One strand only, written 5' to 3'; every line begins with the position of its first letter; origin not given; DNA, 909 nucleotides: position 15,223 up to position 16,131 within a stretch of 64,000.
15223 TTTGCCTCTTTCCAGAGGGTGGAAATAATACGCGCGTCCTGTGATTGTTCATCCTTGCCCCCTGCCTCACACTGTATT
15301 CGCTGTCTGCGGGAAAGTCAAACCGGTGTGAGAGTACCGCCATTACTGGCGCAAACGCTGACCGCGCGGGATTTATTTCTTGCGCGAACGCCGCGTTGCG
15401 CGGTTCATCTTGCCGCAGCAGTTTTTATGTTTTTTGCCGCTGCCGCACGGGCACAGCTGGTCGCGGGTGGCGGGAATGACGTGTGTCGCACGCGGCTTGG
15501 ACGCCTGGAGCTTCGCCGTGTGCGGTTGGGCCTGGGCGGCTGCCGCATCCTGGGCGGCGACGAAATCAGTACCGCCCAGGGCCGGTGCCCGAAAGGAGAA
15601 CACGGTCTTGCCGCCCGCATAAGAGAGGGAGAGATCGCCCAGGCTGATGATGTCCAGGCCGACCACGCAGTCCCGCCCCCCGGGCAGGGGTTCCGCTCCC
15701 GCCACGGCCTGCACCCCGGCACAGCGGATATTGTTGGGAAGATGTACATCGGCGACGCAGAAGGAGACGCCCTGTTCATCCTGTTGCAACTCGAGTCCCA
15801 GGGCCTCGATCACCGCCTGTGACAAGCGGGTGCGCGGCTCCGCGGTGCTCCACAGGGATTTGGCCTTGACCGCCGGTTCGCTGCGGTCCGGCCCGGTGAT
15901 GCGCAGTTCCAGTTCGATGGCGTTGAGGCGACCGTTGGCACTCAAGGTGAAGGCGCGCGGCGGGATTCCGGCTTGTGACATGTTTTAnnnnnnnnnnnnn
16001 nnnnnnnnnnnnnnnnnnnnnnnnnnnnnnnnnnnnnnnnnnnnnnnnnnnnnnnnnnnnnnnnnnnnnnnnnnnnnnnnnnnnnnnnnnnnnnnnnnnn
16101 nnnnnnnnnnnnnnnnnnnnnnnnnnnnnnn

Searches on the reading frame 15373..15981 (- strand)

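Call 24: search_protein_families(library=pfam, proteins=[window:15373-15981:-], max_evalue=0.001)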
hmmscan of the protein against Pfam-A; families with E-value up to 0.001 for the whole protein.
window:15373-15981:- (202 aa): 1 family
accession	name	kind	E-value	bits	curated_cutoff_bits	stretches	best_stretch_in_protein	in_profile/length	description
PF02810.21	SEC-C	-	1.4e-06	28.5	20.4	1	173-191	1-19/19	SEC-C motif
